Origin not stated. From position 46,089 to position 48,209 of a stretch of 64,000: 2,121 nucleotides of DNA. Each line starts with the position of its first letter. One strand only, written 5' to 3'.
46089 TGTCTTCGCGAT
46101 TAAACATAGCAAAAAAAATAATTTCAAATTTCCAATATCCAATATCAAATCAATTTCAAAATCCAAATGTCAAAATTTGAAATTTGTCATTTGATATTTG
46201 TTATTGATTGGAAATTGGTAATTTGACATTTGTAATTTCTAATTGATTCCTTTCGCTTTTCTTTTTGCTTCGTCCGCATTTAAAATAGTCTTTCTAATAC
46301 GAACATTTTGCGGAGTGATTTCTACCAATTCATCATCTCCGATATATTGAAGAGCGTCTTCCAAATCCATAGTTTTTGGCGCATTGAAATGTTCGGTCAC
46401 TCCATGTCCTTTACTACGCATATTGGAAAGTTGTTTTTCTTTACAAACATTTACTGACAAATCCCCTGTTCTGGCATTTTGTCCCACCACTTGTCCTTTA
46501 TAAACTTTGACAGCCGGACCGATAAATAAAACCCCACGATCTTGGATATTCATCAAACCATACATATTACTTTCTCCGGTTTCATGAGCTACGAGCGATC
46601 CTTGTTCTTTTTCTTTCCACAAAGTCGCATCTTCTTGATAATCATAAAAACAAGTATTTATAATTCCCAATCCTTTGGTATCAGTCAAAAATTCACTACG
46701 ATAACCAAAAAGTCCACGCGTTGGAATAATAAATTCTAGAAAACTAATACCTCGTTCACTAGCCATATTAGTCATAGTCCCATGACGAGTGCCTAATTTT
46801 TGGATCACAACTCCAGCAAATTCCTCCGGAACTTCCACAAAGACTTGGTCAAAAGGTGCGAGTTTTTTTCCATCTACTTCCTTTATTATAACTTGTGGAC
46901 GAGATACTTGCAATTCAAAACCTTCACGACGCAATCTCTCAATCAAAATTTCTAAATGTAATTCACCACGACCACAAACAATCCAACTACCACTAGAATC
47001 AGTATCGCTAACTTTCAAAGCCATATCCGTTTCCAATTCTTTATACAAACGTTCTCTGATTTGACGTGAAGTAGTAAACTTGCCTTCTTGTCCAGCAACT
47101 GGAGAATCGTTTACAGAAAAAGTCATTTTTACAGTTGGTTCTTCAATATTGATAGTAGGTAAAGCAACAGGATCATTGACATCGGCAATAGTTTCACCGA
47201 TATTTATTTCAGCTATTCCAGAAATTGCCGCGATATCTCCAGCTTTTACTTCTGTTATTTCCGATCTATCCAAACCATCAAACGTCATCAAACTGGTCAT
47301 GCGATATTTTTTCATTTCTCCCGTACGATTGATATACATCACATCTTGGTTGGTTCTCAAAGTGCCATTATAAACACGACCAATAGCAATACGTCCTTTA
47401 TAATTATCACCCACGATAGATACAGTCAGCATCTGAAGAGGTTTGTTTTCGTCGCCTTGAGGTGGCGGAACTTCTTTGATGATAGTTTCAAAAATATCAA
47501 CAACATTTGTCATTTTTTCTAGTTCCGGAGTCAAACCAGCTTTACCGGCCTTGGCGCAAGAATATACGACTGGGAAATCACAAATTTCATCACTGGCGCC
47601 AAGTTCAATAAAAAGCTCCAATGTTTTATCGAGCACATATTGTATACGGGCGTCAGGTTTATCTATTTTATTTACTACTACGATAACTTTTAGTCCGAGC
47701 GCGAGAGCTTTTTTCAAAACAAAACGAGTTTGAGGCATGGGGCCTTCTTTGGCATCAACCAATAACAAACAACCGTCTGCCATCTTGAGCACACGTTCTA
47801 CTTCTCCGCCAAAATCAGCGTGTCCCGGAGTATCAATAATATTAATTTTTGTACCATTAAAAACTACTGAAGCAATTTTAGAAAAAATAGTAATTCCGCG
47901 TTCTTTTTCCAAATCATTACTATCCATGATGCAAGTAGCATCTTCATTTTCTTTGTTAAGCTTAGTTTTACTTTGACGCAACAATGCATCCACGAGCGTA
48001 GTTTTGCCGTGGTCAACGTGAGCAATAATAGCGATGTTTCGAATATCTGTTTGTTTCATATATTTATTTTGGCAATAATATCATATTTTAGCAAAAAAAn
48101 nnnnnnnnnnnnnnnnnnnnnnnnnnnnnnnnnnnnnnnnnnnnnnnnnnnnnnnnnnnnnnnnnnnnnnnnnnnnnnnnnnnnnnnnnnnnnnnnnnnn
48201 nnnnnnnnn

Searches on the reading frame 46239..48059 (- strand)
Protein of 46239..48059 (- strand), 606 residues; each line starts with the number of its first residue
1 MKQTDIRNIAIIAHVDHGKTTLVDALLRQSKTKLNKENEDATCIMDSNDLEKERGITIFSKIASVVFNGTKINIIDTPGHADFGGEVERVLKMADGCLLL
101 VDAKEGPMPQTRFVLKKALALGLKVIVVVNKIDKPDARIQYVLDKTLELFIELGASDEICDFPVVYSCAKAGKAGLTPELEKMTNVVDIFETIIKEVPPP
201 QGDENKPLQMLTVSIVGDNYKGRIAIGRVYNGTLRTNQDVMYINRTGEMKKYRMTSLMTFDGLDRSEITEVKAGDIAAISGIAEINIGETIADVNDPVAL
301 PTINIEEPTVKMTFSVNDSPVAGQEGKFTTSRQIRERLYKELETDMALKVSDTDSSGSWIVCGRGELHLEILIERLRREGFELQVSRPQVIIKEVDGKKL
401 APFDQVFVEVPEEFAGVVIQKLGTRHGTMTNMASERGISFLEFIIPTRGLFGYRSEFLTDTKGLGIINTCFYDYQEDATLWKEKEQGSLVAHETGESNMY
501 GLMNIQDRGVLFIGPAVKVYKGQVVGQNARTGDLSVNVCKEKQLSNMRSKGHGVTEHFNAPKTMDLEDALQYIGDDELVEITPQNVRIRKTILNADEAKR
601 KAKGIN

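Call 22: find_related_loci(query=window:46239-48059:-, collection=genome_contigs, flank=2500)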
Query window:46239-48059:- (606 aa) in genome_contigs; peptide patterns used: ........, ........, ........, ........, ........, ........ (x = any residue, [..] = any of these).
572 stretches matched a pattern; 464 encode a relative of the query (tblastn E <= 1e-3); the best 80 are kept; 80 distinct loci.
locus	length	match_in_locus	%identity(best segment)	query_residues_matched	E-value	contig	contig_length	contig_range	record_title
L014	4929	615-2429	98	1-605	0e+0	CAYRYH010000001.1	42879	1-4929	MAG TPA_asm: uncultured Gammaproteobacteria bacterium isolate SRP192927_co2_716 genome assembly, contig: NODE_981_length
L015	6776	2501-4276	92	14-605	0e+0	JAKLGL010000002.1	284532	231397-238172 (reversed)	MAG: Patescibacteria group bacterium isolate RA.bin39 RA.bin39_2, whole genome shotgun sequence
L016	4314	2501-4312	89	1-604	0e+0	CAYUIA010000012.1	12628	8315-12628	MAG TPA_asm: uncultured Gammaproteobacteria bacterium isolate binchicken_co111_88 genome assembly, contig: NODE_10854_le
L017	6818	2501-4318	88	1-606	0e+0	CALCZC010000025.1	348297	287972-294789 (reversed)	MAG TPA_asm: uncultured bacterium isolate SRR3330206_bin.71_CONCOCT_v1.1_MAG genome assembly, contig: ERZ724085.21, whol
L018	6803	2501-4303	74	4-605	0e+0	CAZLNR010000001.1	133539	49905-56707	MAG TPA_asm: uncultured Gammaproteobacteria bacterium isolate SRP286056_co2_342 genome assembly, contig: NODE_105_length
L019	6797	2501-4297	74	6-605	0e+0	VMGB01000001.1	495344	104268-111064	MAG: Parcubacteria group bacterium Gr01-1014_13 G01um101413_scaffold_2, whole genome shotgun sequence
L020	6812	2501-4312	73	1-605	0e+0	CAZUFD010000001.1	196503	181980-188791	MAG TPA_asm: uncultured Gammaproteobacteria bacterium isolate SRP269290_co6_41 genome assembly, contig: NODE_17_length_1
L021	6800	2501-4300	73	5-605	0e+0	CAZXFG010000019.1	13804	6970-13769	MAG TPA_asm: uncultured Gammaproteobacteria bacterium isolate SRP062349_co6_369 genome assembly, contig: NODE_3246_lengt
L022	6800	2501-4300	73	5-605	0e+0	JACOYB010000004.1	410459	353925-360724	MAG: Candidatus Magasanikbacteria bacterium isolate NC_groundwater_168_Ag_S-0.1um_42_11 S4_GD2017_2_S1_scaffold_6, whole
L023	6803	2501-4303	73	4-605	0e+0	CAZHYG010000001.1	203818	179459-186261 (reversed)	MAG TPA_asm: uncultured Gammaproteobacteria bacterium isolate SRP135725_co1_18 genome assembly, contig: NODE_13_length_2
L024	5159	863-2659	74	6-605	0e+0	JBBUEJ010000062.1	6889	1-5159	MAG: Patescibacteria group bacterium isolate H51-bin093_1 H51_bin093_1_000000000062, whole genome shotgun sequence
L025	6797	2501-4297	72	6-605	0e+0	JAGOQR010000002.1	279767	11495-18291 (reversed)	MAG: Candidatus Magasanikiibacteriota bacterium isolate Gw_Bodden_bin_243 Gw_Bodden_45_length_279767_cov_14.328708, whol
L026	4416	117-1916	72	5-605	0e+0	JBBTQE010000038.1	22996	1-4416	MAG: Patescibacteria group bacterium isolate H43-bin188_1 H43_bin188_1_000000000038, whole genome shotgun sequence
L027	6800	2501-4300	73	5-605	0e+0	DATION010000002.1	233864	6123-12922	MAG TPA_asm: Candidatus Udaeobacter sp. isolate SMAG_U15825 k141_264311, whole genome shotgun sequence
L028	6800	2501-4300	73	5-605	0e+0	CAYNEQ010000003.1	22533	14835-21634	MAG TPA_asm: uncultured Gammaproteobacteria bacterium isolate SRP135725_co3_214 genome assembly, contig: NODE_1983_lengt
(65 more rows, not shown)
